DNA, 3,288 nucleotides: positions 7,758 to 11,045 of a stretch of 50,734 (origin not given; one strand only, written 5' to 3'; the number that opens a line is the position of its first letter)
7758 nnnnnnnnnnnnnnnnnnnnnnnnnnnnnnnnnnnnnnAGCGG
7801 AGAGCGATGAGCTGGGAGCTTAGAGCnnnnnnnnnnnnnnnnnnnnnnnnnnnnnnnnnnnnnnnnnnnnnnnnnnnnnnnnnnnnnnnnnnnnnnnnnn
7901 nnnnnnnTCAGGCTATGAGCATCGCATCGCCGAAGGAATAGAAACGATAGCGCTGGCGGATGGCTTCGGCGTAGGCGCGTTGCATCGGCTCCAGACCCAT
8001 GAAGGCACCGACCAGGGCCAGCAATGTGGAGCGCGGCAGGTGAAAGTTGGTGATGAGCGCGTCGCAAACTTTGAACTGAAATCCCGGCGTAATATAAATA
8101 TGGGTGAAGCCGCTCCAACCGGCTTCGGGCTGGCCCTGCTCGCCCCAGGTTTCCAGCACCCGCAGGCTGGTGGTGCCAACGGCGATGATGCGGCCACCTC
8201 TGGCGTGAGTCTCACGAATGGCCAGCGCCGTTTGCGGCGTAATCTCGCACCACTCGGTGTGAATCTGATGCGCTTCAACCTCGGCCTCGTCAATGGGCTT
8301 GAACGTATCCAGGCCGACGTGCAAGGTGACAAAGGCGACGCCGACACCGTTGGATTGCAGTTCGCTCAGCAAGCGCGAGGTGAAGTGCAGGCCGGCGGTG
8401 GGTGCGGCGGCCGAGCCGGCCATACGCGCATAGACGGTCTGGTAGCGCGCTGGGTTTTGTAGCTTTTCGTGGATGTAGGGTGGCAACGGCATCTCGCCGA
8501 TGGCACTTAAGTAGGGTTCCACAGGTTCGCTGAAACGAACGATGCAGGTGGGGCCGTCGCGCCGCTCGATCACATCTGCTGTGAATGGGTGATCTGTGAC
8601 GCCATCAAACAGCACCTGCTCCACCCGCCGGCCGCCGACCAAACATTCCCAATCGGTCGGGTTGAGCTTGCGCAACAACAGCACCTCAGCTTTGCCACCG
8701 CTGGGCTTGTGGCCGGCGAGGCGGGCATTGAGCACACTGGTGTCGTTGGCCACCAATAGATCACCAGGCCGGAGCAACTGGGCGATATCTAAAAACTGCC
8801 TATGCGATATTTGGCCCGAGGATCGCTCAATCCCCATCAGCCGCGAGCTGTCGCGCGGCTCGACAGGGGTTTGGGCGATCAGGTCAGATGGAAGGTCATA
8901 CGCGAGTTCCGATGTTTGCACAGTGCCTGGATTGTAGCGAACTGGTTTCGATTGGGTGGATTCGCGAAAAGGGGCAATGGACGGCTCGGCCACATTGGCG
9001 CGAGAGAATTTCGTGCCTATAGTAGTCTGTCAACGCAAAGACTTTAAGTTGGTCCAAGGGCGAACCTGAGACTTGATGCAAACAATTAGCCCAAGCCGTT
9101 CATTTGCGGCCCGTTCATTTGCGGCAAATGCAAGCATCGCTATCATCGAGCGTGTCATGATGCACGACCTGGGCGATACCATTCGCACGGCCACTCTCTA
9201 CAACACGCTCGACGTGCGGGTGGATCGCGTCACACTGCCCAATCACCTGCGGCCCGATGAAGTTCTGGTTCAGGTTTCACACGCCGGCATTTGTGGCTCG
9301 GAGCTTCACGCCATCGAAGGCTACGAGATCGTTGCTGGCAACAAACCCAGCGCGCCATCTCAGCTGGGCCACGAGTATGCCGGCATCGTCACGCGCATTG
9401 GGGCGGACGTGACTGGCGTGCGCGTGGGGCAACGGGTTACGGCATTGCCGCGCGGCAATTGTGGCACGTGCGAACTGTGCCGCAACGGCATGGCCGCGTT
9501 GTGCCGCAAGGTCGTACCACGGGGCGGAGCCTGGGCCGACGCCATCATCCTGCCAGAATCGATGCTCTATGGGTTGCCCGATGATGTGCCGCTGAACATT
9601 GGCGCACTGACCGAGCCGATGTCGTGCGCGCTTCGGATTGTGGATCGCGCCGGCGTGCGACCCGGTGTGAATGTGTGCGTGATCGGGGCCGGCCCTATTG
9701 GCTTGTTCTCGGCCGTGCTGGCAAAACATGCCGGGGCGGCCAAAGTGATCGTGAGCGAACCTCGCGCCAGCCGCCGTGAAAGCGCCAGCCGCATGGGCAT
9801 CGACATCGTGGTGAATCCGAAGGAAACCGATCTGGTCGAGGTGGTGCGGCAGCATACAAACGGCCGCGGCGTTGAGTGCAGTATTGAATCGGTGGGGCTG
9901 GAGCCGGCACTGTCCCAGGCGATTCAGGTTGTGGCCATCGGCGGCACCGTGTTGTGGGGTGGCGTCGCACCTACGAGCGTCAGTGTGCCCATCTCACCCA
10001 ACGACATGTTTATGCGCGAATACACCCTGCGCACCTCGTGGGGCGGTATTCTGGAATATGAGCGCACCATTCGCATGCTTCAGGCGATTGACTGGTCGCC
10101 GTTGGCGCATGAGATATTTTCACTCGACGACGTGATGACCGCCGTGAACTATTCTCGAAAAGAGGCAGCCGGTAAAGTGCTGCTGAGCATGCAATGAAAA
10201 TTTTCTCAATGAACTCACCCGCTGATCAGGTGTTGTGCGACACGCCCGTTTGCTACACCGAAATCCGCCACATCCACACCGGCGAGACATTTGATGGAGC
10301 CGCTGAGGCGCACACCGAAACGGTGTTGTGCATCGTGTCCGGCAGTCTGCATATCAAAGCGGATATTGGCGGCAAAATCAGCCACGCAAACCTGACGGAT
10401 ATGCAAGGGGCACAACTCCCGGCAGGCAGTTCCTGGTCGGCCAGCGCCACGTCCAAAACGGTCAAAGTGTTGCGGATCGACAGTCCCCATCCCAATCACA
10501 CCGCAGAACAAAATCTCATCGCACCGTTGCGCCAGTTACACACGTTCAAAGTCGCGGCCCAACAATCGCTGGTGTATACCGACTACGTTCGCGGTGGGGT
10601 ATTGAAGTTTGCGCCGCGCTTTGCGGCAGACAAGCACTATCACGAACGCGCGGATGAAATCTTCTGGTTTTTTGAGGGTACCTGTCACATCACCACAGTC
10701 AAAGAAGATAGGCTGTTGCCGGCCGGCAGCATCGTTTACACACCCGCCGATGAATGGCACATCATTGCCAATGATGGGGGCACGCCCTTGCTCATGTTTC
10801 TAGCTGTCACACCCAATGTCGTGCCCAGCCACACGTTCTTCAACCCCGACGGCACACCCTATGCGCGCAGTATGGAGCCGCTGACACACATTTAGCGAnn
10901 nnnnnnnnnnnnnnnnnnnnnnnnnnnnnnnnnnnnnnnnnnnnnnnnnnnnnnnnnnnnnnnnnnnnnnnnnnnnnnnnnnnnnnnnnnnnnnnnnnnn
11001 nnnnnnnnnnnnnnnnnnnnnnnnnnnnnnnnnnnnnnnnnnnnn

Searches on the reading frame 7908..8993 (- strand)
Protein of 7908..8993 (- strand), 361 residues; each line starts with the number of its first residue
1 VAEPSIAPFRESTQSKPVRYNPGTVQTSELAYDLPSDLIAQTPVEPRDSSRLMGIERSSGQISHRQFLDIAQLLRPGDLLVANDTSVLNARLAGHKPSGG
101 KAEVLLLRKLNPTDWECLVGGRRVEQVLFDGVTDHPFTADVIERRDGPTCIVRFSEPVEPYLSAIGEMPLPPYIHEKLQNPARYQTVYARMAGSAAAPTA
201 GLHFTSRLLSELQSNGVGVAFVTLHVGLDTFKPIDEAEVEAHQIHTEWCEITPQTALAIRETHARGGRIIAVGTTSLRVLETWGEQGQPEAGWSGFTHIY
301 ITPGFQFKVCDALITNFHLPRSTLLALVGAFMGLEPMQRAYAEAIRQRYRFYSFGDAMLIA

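Call 63: search_protein_families(library=pfam, proteins=[window:7908-8993:-], max_evalue=0.00001)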
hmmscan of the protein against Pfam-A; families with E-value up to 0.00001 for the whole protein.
window:7908-8993:- (361 aa): 1 family
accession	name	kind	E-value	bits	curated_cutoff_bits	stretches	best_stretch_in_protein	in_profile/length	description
PF02547.20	Queuosine_synth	-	1e-121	406.5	25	1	28-360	2-322/322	Queuosine biosynthesis protein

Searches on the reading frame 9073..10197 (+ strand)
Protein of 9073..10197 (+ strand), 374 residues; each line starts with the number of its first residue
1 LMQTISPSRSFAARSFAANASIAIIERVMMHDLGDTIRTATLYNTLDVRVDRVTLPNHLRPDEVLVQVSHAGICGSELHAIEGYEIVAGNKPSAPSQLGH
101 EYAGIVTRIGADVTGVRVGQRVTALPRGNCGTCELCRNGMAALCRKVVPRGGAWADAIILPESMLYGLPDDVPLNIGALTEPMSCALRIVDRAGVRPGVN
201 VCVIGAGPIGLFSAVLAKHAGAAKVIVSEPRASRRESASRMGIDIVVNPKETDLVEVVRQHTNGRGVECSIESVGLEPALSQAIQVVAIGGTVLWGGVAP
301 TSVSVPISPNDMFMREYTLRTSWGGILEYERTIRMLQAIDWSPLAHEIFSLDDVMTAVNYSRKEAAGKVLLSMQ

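Call 63: search_protein_families(library=pfam, proteins=[window:9073-10197:+], max_evalue=0.00001)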
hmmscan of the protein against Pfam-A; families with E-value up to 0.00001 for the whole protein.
window:9073-10197:+ (374 aa): 2 families
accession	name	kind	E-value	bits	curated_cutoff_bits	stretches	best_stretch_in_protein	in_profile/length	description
PF00107.32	ADH_zinc_N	-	5.1e-26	91.6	31.8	1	208-336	1-127/129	Zinc-binding dehydrogenase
PF08240.17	ADH_N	-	8e-24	84.3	23.5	1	61-170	2-104/104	Alcohol dehydrogenase GroES-like domain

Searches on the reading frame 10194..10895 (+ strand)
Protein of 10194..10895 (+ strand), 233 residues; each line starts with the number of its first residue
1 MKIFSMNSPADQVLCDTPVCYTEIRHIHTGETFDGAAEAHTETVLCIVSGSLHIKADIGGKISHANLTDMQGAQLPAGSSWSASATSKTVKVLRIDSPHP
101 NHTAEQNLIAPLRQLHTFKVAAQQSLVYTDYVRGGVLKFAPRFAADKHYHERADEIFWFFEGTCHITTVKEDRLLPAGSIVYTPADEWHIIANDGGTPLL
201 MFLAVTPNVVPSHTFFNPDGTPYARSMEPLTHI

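Call 63: search_protein_families(library=pfam, proteins=[window:10194-10895:+], max_evalue=0.00001)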
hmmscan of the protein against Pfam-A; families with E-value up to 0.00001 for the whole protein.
window:10194-10895:+ (233 aa): 1 family
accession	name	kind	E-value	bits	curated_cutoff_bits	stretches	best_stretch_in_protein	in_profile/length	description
PF07883.17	Cupin_2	-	2.5e-10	40.4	27.2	1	137-202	3-67/70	Cupin domain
